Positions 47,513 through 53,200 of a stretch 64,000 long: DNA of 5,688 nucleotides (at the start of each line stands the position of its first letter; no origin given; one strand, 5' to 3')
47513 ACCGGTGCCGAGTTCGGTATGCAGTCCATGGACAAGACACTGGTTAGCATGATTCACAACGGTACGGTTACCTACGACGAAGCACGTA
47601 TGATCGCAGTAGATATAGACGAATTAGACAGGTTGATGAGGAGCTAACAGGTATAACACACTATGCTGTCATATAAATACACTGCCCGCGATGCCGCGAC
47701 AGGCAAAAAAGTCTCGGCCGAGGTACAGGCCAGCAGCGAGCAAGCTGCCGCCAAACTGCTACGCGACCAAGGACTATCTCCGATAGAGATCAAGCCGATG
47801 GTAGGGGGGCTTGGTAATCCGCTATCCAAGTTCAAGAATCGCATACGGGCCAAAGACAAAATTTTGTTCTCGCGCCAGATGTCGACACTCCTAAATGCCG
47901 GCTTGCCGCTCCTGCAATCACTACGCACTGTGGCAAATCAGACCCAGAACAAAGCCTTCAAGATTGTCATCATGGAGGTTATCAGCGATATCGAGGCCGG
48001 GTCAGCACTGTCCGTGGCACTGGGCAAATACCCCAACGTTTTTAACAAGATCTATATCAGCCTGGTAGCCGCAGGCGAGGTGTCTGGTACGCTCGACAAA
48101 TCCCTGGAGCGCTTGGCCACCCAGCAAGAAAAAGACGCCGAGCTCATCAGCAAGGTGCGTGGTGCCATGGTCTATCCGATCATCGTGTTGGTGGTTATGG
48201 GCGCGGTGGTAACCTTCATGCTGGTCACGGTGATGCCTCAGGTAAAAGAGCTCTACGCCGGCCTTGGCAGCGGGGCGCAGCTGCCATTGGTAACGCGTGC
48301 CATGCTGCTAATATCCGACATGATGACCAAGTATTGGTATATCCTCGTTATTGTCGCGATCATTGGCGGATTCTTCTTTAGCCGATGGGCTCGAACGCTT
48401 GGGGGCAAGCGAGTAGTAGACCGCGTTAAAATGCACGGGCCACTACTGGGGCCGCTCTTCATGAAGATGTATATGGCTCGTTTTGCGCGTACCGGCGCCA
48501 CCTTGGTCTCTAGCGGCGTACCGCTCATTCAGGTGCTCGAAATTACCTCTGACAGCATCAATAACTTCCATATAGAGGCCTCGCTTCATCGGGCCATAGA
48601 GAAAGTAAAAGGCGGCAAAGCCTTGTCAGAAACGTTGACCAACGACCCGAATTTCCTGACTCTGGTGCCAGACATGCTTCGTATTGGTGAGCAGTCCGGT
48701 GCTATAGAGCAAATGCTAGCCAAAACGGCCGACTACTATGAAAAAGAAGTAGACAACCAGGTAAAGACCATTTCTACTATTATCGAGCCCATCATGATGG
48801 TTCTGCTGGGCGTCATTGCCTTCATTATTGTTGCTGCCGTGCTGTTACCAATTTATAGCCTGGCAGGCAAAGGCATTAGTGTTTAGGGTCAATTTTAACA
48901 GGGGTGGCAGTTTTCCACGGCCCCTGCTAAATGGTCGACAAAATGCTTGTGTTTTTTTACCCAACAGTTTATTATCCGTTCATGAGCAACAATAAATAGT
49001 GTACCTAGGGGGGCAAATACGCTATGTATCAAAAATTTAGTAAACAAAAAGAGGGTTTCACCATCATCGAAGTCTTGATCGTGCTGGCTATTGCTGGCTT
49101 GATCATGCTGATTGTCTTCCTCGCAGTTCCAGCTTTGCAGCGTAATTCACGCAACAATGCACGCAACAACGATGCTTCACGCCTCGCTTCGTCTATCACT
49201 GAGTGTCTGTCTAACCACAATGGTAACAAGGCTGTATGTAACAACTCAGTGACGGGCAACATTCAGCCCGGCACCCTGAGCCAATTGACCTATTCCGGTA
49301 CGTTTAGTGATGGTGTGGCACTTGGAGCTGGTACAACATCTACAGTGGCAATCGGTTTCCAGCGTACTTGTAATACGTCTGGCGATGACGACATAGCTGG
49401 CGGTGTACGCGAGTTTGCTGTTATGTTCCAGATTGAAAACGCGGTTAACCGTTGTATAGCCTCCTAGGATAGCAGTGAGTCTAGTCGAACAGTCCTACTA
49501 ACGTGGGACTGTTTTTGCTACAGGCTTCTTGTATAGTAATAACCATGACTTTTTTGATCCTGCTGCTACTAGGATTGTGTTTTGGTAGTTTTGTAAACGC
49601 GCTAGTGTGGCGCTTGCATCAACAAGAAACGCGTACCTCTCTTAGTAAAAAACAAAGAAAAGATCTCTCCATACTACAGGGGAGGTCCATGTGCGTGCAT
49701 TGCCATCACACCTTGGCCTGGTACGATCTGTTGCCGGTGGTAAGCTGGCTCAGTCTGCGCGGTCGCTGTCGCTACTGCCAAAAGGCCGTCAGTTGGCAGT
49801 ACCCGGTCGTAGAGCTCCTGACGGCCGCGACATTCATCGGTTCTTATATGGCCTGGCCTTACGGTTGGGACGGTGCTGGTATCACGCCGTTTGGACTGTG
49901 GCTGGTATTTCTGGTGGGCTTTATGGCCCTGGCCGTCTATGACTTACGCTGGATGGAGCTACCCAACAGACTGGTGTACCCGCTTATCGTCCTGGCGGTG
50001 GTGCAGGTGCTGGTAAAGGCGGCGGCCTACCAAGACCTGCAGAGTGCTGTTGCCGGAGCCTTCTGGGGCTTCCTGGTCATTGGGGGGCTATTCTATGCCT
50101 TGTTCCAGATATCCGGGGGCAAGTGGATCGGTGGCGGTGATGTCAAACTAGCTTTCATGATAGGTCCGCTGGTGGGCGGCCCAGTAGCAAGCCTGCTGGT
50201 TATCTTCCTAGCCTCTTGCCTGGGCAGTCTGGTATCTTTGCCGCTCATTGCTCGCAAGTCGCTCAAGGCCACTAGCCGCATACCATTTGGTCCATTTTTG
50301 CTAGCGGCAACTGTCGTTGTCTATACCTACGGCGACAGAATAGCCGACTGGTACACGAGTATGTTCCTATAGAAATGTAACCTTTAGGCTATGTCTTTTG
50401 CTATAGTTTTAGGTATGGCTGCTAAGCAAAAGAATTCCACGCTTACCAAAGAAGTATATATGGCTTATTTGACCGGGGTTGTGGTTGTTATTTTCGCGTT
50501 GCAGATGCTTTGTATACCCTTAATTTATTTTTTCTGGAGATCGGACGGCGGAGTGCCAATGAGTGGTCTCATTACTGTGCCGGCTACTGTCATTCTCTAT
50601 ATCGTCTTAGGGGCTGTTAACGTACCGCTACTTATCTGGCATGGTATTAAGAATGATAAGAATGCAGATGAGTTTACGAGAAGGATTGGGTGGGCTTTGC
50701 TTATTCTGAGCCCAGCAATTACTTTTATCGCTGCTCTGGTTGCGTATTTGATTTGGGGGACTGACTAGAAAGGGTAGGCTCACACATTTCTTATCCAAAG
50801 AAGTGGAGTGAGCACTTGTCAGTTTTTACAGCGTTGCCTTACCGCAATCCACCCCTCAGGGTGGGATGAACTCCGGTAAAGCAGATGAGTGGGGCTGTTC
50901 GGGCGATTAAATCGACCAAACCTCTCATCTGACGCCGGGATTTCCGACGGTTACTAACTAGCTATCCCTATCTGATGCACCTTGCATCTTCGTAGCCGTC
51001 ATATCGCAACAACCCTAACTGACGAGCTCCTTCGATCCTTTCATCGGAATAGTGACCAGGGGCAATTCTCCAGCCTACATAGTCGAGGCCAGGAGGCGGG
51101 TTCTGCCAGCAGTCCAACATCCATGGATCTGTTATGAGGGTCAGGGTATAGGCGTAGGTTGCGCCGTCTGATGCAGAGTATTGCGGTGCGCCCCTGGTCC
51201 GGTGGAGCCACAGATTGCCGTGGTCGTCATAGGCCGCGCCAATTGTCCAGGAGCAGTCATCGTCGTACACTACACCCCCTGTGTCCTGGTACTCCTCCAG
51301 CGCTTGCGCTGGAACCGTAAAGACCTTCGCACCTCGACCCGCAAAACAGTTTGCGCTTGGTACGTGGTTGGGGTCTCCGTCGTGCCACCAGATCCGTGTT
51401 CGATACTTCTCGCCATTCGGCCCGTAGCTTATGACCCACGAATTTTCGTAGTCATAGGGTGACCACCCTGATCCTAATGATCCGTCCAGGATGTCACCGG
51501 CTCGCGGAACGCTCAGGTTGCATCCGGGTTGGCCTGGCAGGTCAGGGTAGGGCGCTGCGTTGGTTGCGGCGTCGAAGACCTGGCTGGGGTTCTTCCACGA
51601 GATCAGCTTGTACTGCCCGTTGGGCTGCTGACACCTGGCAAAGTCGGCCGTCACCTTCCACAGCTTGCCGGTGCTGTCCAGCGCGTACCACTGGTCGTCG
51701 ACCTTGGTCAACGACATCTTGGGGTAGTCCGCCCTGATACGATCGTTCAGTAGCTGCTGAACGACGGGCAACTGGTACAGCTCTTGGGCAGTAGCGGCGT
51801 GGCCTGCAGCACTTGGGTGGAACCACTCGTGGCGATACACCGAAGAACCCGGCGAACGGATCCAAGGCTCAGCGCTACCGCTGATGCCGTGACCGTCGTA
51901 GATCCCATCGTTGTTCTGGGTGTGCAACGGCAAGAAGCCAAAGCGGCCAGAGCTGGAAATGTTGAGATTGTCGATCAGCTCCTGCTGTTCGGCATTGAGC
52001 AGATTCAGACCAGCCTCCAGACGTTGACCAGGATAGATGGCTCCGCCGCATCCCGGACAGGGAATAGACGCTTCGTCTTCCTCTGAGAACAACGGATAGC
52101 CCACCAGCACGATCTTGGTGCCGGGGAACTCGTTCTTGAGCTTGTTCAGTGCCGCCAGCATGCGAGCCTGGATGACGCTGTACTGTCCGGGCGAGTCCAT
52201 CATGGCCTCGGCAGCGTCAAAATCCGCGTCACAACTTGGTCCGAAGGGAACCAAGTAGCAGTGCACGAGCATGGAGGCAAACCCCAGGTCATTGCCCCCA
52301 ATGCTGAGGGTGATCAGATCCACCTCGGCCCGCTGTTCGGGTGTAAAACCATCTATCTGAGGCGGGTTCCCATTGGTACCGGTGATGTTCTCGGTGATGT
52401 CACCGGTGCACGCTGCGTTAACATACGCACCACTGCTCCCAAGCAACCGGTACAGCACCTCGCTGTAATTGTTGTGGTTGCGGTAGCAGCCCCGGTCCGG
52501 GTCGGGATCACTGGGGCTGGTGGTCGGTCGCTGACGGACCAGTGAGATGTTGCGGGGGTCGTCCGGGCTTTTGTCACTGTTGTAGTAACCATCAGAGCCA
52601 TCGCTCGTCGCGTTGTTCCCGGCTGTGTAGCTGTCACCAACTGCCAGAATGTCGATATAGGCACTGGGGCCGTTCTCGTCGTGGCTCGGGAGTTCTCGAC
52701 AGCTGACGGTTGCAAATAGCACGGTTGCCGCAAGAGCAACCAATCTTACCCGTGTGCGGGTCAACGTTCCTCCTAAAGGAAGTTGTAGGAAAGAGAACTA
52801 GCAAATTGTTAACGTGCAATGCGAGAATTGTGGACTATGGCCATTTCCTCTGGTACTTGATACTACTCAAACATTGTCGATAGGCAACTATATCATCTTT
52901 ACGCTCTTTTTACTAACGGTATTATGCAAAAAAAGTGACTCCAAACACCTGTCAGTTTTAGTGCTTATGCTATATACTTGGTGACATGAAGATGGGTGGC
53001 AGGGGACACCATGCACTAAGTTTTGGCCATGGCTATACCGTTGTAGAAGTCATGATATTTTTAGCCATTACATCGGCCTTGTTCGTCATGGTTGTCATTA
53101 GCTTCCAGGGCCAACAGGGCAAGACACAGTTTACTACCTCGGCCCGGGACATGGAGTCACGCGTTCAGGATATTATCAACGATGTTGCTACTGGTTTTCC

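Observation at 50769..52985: High-GC secreted SGNH hydrolase gene inserted antisense into the type IV pilus locus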

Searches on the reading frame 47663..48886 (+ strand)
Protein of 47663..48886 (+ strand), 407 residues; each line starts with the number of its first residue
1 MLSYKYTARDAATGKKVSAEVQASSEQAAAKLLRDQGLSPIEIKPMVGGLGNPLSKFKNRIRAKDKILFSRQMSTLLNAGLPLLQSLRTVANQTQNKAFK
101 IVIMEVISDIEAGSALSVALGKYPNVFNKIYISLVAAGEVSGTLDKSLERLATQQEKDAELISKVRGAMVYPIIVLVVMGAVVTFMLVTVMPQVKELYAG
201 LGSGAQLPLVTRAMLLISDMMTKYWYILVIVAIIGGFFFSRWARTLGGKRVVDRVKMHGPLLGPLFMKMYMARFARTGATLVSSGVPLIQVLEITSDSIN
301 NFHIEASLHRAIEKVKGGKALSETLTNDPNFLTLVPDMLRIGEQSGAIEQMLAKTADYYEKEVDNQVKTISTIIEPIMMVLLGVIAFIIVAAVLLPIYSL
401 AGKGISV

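Call 14: find_related_loci(query=window:47663-48886:+, collection=genome_contigs, flank=10000)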
Query window:47663-48886:+ (407 aa) in genome_contigs; peptide patterns used: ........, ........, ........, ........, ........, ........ (x = any residue, [..] = any of these).
497 stretches matched a pattern; 411 encode a relative of the query (tblastn E <= 1e-3); the best 80 are kept; 80 distinct loci.
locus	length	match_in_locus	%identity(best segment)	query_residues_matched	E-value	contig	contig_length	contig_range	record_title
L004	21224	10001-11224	78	1-407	0e+0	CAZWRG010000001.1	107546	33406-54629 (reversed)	MAG TPA_asm: uncultured Candidatus Saccharibacteria bacterium isolate SRP144015_co1_33 genome assembly, contig: NODE_95_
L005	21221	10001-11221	76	1-407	0e+0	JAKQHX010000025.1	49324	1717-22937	MAG: bacterium isolate USDE_metabat.59 k141_1798493, whole genome shotgun sequence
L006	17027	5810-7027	77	1-406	0e+0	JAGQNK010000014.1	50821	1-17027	MAG: Candidatus Saccharibacteria bacterium isolate HKST-UBA66 2008_36427, whole genome shotgun sequence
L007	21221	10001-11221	78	1-407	0e+0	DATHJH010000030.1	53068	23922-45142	MAG TPA_asm: Candidatus Limnocylindria bacterium isolate SMAG_U12547 k141_6587, whole genome shotgun sequence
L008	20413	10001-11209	72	1-405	0e+0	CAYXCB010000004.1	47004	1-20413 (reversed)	MAG TPA_asm: uncultured Candidatus Saccharibacteria bacterium isolate SRP136066_co1_114 genome assembly, contig: NODE_49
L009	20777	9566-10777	69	1-405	0e+0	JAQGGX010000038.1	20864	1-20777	MAG: Candidatus Saccharibacteria bacterium isolate RYN_418 scaffold_1271878, whole genome shotgun sequence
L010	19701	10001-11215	68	1-405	0e+0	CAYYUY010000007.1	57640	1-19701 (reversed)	MAG TPA_asm: uncultured Candidatus Saccharibacteria bacterium isolate SRP193066_co1_2 genome assembly, contig: NODE_612_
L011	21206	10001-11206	69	1-405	0e+0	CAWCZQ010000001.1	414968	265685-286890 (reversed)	MAG: uncultured Candidatus Saccharibacteria bacterium isolate MFD01721.bin.1.119 genome assembly, contig: contig_16966,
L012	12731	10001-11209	69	1-405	0e+0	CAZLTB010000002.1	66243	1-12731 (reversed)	MAG TPA_asm: uncultured Candidatus Saccharibacteria bacterium isolate SRP200132_co1_495 genome assembly, contig: NODE_59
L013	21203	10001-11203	68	1-403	0e+0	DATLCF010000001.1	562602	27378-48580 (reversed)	MAG TPA_asm: Nevskiaceae bacterium isolate SMAG_U14317 k141_10451599, whole genome shotgun sequence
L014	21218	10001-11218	68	1-405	0e+0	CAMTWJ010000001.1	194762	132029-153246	MAG: uncultured Candidatus Saccharibacteria bacterium isolate G02_MAG_00014 genome assembly, contig: G02_MAG_00014_00000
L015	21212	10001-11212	69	1-405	0e+0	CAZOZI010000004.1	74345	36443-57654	MAG TPA_asm: uncultured Candidatus Saccharibacteria bacterium isolate SRP200132_co1_79 genome assembly, contig: NODE_450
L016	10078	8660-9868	68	1-405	0e+0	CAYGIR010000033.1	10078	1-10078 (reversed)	MAG TPA_asm: uncultured Candidatus Saccharibacteria bacterium isolate ERP113451_co1_98 genome assembly, contig: NODE_827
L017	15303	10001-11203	69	1-404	0e+0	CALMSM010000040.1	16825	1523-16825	MAG TPA_asm: uncultured Candidatus Saccharibacteria bacterium isolate SRR6158316_bin.85_CONCOCT_v1.1_MAG genome assembly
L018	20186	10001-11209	66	1-405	0e+0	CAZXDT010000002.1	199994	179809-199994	MAG TPA_asm: uncultured Candidatus Saccharibacteria bacterium isolate SRP193066_co1_99 genome assembly, contig: NODE_94_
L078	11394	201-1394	64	1-403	4e-174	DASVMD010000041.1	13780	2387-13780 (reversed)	MAG TPA_asm: Candidatus Saccharimonadales bacterium isolate SMAG_U3091 k141_618021, whole genome shotgun sequence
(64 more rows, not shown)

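Call 86: search_protein_families(library=padloc, proteins=[L078:3592-3834:+, L078:3831-4241:+], max_evalue=0.01)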
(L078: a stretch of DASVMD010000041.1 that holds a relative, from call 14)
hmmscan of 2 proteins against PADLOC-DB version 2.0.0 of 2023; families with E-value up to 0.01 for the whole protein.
L078:3592-3834:+ (80 aa): 0 families

L078:3831-4241:+ (136 aa): 0 families

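Call 87: search_protein_families(library=pfam, proteins=[L078:3592-3834:+, L078:3831-4241:+], max_evalue=0.01)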
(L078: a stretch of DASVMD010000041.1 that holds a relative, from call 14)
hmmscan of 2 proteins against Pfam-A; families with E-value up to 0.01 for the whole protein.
L078:3592-3834:+ (80 aa): 2 families
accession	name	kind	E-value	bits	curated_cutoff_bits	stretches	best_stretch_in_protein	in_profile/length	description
PF04014.23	MazE_antitoxin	-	4.6e-07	30.1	24.7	1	6-34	2-30/48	Antidote-toxin recognition MazE, bacterial antitoxin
PF15937.10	PrlF_antitoxin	-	0.0014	19.2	32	1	7-50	3-46/99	prlF antitoxin for toxin YhaV_toxin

L078:3831-4241:+ (136 aa): 1 family
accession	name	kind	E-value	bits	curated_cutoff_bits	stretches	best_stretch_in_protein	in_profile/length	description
PF01850.27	PIN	-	4.1e-17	63.4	23.6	1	2-121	1-117/120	PIN domain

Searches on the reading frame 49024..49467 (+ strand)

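Call 5: search_protein_families(library=pfam, proteins=[window:49024-49467:+], max_evalue=0.01)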
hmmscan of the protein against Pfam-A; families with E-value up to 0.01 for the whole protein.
window:49024-49467:+ (147 aa): 1 family
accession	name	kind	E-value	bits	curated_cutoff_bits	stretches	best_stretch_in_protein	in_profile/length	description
PF07963.17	N_methyl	-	6.9e-07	29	21.2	1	7-32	2-27/27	Prokaryotic N-terminal methylation motif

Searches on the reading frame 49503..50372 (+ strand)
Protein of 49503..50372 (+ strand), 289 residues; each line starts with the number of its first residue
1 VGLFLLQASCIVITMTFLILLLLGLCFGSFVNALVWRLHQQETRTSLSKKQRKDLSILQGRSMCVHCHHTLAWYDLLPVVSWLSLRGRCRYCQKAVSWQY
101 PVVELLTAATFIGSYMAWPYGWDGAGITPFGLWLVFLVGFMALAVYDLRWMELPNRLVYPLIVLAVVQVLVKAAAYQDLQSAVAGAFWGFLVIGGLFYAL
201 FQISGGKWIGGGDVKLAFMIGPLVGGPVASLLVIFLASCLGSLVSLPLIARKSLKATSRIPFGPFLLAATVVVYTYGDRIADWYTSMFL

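Call 5: search_protein_families(library=pfam, proteins=[window:49503-50372:+], max_evalue=0.01)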
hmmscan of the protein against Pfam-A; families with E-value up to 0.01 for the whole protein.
window:49503-50372:+ (289 aa): 2 families
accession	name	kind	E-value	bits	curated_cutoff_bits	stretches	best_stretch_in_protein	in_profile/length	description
PF06750.18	A24_N_bact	-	1.2e-29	102.6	23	1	22-116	1-82/84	Bacterial Peptidase A24 N-terminal domain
PF01478.23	Peptidase_A24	-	4.5e-14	53.2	26.5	1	134-245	1-103/104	Type IV leader peptidase family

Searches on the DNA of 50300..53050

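Call 64: search_rna_families(source=window, start=50300, end=53050, threshold=evalue, max_evalue=5, show_alignments=2)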
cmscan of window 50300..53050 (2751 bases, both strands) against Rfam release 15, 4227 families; matches with E-value up to 5: 1.
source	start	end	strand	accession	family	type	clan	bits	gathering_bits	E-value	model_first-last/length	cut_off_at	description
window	52414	52434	-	RF01083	UPD-PK2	Cis-reg;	-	22.2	32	0.61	1-21/21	no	Pseudoknot of upstream pseudoknot domain (UPD) of the 3'UTR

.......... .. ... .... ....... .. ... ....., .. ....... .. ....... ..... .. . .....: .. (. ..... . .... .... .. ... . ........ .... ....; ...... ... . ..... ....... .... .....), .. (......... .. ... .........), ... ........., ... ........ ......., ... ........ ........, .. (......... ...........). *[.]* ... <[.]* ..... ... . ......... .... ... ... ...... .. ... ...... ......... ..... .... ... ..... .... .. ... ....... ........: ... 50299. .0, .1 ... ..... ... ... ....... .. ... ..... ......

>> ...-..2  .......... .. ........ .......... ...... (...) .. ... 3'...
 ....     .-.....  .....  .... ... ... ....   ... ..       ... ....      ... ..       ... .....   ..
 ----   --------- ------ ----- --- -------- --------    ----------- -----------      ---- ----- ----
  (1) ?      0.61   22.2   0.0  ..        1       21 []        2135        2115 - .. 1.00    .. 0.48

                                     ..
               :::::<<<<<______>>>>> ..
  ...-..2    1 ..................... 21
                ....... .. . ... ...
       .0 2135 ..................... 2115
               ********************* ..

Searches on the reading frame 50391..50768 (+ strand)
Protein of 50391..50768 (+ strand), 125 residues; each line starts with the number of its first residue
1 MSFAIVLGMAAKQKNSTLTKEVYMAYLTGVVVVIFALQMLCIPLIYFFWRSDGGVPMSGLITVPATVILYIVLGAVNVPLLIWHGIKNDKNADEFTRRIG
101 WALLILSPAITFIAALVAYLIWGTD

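Call 5: search_protein_families(library=pfam, proteins=[window:50391-50768:+], max_evalue=0.01)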
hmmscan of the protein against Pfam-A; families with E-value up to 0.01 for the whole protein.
window:50391-50768:+ (125 aa): 1 family
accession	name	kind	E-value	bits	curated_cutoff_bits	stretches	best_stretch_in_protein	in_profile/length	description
PF19554.4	DUF6077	-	0.0033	16.7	27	1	5-107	17-120/354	Family of unknown function (DUF6077)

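Call 6: search_protein_families(library=ncbifam, proteins=[window:50391-50768:+], max_evalue=0.01)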
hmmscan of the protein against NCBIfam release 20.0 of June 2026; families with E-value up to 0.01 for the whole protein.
window:50391-50768:+ (125 aa): 0 families

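Call 25: find_homologous_proteins(query=window:50391-50768:+, max_evalue=0.01)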
Query window:50391-50768:+ (125 aa): 1 proteins with E <= 0.01 among 11 candidates.
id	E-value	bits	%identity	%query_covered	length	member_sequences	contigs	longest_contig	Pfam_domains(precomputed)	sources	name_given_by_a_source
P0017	8.9e-70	250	100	94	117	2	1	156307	-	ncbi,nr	ncbi:MAG TPA: hypothetical protein VK694_02310 [Verrucomicrobiae bacterium]|nr:hypothetical protein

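Call 86: search_protein_families(library=padloc, proteins=[window:50391-50768:+], max_evalue=0.01)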
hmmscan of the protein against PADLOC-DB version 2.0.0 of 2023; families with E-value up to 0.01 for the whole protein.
window:50391-50768:+ (125 aa): 0 families
